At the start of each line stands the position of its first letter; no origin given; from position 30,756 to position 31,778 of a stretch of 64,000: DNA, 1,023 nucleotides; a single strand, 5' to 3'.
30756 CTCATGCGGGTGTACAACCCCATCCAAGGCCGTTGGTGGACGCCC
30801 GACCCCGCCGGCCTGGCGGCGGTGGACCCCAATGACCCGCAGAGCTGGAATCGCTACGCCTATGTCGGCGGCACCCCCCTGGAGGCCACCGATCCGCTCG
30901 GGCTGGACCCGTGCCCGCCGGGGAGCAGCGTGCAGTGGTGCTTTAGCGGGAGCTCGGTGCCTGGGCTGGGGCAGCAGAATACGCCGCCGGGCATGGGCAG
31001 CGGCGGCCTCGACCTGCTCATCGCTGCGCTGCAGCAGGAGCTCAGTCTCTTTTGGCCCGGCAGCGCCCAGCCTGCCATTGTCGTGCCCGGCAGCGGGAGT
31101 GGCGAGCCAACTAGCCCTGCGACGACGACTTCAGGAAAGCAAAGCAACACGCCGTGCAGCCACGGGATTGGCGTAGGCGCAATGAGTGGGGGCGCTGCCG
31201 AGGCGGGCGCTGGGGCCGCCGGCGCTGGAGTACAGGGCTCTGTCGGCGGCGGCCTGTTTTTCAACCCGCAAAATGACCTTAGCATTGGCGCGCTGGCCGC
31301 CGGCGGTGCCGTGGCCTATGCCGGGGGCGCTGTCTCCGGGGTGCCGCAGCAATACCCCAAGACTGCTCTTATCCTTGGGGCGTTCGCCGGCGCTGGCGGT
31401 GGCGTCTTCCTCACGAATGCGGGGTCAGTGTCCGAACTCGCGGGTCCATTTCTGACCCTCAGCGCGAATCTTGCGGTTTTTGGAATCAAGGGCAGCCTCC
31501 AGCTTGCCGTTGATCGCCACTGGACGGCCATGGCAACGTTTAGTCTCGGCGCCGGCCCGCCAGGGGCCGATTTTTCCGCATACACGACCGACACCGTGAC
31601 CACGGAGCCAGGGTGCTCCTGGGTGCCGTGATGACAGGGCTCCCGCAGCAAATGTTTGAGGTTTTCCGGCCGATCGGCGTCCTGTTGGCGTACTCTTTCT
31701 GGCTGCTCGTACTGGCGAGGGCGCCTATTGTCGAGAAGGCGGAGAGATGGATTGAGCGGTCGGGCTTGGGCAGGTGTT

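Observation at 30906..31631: RHS C-terminal domain is a glycine-zipper-rich, membrane-like module rather than a recognisable enzyme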

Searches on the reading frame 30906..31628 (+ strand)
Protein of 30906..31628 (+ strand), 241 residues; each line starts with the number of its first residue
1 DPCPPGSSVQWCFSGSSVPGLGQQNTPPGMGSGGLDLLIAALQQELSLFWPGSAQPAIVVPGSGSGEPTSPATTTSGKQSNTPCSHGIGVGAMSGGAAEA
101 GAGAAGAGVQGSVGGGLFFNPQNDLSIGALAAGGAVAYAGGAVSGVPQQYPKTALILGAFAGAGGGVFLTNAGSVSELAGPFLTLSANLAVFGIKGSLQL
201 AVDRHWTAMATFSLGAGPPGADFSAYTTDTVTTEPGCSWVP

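Call 3: search_protein_families(library=pfam, proteins=[window:30906-31628:+], max_evalue=1)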
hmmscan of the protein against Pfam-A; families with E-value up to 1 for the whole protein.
window:30906-31628:+ (241 aa): 0 families

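Call 4: search_protein_families(library=ncbifam, proteins=[window:30906-31628:+], max_evalue=1)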
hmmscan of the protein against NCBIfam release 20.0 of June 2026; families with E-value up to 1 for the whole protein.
window:30906-31628:+ (241 aa): 0 families

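Call 5: find_homologous_proteins(query=window:30906-31628:+, max_evalue=0.01)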
Query window:30906-31628:+ (241 aa): 1 proteins with E <= 0.01 among 8000 candidates.
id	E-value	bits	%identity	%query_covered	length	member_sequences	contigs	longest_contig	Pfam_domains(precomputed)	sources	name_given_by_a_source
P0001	8.8e-26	109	88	27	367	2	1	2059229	-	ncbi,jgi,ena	-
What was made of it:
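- Tried and rejected: The tail found only P0001, through the linker (call 5).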

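Call 10: find_encoding_contigs(protein=P0001, flank=6000, max_places=4)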
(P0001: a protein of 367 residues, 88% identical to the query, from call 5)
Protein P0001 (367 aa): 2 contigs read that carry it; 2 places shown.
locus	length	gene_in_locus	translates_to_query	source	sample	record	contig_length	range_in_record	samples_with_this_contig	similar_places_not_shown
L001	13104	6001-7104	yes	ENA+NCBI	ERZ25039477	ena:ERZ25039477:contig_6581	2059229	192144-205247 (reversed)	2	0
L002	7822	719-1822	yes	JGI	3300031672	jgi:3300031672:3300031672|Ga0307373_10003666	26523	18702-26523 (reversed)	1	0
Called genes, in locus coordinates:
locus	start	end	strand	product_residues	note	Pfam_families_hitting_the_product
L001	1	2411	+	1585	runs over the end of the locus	PF05593:RHS_repeat (faint), PF25023:TEN_YD-shell (faint)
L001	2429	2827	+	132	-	-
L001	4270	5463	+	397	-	-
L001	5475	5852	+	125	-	-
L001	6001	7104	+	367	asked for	-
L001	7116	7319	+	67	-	-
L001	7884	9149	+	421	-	PF01548:DEDD_Tnp_IS110, PF02371:Transposase_20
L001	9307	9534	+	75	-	PF15919:HicB_lk_antitox, PF15970:HicB-like_2 (weak)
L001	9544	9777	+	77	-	PF07927:HicA_toxin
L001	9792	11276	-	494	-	PF02789:Peptidase_M17_N, PF00883:Peptidase_M17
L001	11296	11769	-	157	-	PF01668:SmpB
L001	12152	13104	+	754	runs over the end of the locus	PF00515:TPR_1 (faint), PF07719:TPR_2 (faint), PF03958:Secretin_N, PF00263:Secretin, PF00963:Cohesin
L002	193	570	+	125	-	-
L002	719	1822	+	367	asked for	-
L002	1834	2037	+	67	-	-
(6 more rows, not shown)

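Call 13: search_protein_representatives(protein=window:30906-31628:+)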
Query: 241 residues. Proteins with E-value up to 0.001 (for the whole library): 346; up to 1e-10: 74; up to 1e-30: 0. The best 150 are listed.
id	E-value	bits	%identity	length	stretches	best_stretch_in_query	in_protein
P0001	2.8e-26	108.8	49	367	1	1-186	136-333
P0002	4.0e-24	101.8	48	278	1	68-237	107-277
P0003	2.5e-22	95.9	41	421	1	69-237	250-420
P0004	3.2e-21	92.3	47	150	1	87-237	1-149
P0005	3.8e-20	88.7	49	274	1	73-237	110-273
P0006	8.4e-20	87.6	46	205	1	78-237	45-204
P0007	3.1e-19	85.8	43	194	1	67-237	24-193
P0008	7.4e-19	84.5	41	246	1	70-235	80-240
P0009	9.9e-19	84.1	45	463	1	77-232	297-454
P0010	6.5e-18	81.4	43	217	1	62-232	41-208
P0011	8.3e-18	81.1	41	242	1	78-238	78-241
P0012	9.2e-18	80.9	40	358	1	71-238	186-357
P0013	1.3e-17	80.5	46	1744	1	68-237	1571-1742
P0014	1.4e-17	80.4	41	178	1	73-237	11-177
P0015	1.5e-17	80.3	42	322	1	51-214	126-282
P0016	7.1e-17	78.0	51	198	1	65-231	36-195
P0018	3.3e-16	75.8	49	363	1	63-234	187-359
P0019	3.5e-16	75.8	44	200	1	62-237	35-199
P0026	2.2e-15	73.1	42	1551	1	67-237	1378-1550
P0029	8.2e-15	71.3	38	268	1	61-233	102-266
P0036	9.3e-14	67.8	48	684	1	78-201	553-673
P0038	1.0e-13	67.7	40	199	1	75-233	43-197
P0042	3.8e-13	65.8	44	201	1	89-230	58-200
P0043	4.2e-13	65.7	40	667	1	59-237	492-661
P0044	4.6e-13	65.5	44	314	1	70-233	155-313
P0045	5.3e-13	65.3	38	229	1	88-237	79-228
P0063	2.0e-11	60.2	39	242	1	76-237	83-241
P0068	5.0e-11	58.9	41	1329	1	78-238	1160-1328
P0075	1.1e-10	57.7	44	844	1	82-237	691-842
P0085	2.6e-10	56.5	43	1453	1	88-236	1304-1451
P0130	5.8e-09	52.1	38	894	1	53-237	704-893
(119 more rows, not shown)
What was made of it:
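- P0042 matches the window tail at E 3.8e-13 (call 13). Strong conservation across 346 clusters (call 13).
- Tried and rejected: The exhaustive representative search (call 13) was what revealed the family.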

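Call 62: search_protein_families(library=pfam, proteins=[P0013, P0026, P0068, P0085, P0075, P0130, P0036, P0043], max_evalue=0.001)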
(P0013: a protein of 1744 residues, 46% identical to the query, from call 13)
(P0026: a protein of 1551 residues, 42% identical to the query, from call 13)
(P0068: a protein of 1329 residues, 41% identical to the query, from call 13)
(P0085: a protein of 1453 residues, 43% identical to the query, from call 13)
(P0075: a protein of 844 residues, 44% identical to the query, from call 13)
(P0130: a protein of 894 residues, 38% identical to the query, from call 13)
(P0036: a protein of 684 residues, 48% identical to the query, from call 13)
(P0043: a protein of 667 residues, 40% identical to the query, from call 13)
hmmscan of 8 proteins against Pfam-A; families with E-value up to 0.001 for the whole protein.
P0013 (1744 aa): 1 family
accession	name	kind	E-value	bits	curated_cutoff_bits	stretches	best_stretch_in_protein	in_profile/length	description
PF05593.20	RHS_repeat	-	1.5e-46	156.4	22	3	650-684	3-37/38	RHS Repeat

P0026 (1551 aa): 1 family
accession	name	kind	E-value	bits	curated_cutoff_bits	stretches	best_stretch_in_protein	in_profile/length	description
PF05593.20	RHS_repeat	-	1.8e-27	95.6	22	1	780-818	1-36/38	RHS Repeat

P0068 (1329 aa): 1 family
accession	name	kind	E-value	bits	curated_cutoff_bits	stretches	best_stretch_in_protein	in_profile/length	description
PF05593.20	RHS_repeat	-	1.7e-20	73.3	22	0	905-929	1-29/38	RHS Repeat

P0085 (1453 aa): 1 family
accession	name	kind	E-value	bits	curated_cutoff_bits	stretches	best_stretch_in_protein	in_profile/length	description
PF05593.20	RHS_repeat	-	6.8e-26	90.5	22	3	869-904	1-36/38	RHS Repeat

P0075 (844 aa): 1 family
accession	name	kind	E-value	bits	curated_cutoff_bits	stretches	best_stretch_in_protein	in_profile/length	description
PF05593.20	RHS_repeat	-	1.8e-21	76.4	22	2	147-174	10-37/38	RHS Repeat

P0130 (894 aa): 1 family
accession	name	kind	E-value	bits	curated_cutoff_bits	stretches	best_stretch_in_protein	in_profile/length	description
PF05593.20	RHS_repeat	-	1.6e-18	67.1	22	1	168-204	1-37/38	RHS Repeat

P0036 (684 aa): 1 family
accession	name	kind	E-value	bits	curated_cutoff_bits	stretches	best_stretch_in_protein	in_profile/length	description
PF05593.20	RHS_repeat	-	1.2e-10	42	22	1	236-270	4-37/38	RHS Repeat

P0043 (667 aa): 2 families
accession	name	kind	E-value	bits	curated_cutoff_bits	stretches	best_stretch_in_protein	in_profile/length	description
PF05593.20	RHS_repeat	-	1.6e-08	35.2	22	0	187-223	1-37/38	RHS Repeat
PF25023.1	TEN_YD-shell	-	0.0005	18.7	50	1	273-451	719-891/909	Teneurin YD-shell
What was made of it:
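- All eight long members scanned are RHS proteins (call 62).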

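Call 81: search_protein_families(library=pfam, alignment_id=A4, max_evalue=10)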
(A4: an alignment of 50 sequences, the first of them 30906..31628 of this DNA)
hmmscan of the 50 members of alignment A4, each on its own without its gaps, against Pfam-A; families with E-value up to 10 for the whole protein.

A. member 1, window:30906-31628:+ (241 aa): 0 families

B. families by the number of members that match (of 50 scanned): 10 families
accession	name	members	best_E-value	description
PF14268.11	YoaP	2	0.037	YoaP-like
PF05593.20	RHS_repeat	1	6.1e-05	RHS Repeat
PF15530.11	Ntox25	1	0.0089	Bacterial toxin 25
PF13685.12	Fe-ADH_2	1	0.083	Iron-containing alcohol dehydrogenase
PF13431.12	TPR_17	1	0.12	Tetratricopeptide repeat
PF12142.13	PPO1_DWL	1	0.14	Polyphenol oxidase middle domain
PF25023.1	TEN_YD-shell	1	0.18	Teneurin YD-shell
PF02306.20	Phage_G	1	0.21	Major spike protein (G protein)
PF12703.12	ptaRNA1_toxin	1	0.37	Toxin of toxin-antitoxin type 1 system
PF22011.2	DUF6931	1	1.8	Family of unknown function (DUF6931)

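Call 84: predict_structure(alignment_id=A4)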
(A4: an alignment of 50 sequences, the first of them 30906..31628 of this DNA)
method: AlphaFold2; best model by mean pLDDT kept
length: 241 residues; sequences in the alignment: 50
mean_pLDDT: 80.9   pTM: 0.69
mean pLDDT of the five models: 80.9, 81.0, 80.3, 80.3, 78.4
residues with pLDDT >= 90: 144; 70-90: 15; 50-70: 44; < 50: 38
segments of 3 or more residues with pLDDT < 50: 1-3, 6-31, 51-57
pLDDT, mean of each block of 10 residues (from residue 1): 47 44 45 60 62 48 56 64 89 98 96 98 94 97 96 95 97 96 97 95 96 95 97 82 56
secondary structure, 60 per line:
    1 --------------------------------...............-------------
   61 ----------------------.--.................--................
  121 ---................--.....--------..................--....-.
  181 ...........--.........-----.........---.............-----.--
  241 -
elements in order: H33-47 E86-102 E105-120 E124-139 E142-146 E155-172 H175-178 E180-191 E194-202 E208-216 E220-232
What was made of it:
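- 30906..31145 (+): Linker or pre-toxin segment (tail aa 1-80): two Cys, one amphipathic helix (aa 33-47), then a P/S/T spacer. Shared up to about 31099 with an orphan RHS module that carries a different tip. AF2 pLDDT 44-64, one helix 33-47 (call 84).
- The fold is reproduced in the full tail, with a disordered linker (call 84). Residues 83 and 238, next to the two Cys, are bridge residues in the model (call 84).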

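Call 86: search_protein_families(library=pfam, proteins=[P0042, P0044, P0029, P0038, P0016, P0018, P0010, P0019, P0045, P0063], max_evalue=0.1)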
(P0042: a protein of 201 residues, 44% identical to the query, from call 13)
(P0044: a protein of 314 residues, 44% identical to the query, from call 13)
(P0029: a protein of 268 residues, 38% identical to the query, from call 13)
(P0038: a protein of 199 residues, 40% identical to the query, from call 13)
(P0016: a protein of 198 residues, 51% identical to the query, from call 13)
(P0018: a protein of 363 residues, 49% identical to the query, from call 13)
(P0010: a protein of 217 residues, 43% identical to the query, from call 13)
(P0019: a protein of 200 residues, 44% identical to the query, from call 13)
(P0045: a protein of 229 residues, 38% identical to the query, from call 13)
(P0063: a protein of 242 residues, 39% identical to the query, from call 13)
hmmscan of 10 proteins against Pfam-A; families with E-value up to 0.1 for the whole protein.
P0042 (201 aa): 0 families

P0044 (314 aa): 0 families

P0029 (268 aa): 1 family
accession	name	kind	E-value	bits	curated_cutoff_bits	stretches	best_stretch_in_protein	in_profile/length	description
PF15530.11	Ntox25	-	0.0089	16.3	25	1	191-257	80-143/168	Bacterial toxin 25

P0038 (199 aa): 0 families

P0016 (198 aa): 0 families

P0018 (363 aa): 0 families

P0010 (217 aa): 0 families

P0019 (200 aa): 0 families

P0045 (229 aa): 0 families

P0063 (242 aa): 0 families
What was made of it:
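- On Ntox25 (PF15530): The best family member, P0029, scores 16.3 bits at E 0.0089 (call 86).
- Pfam Ntox25 hits member P0029 co-linearly: E 0.0089, aa 191-257 against profile 80-143/168 (calls 81, 86).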
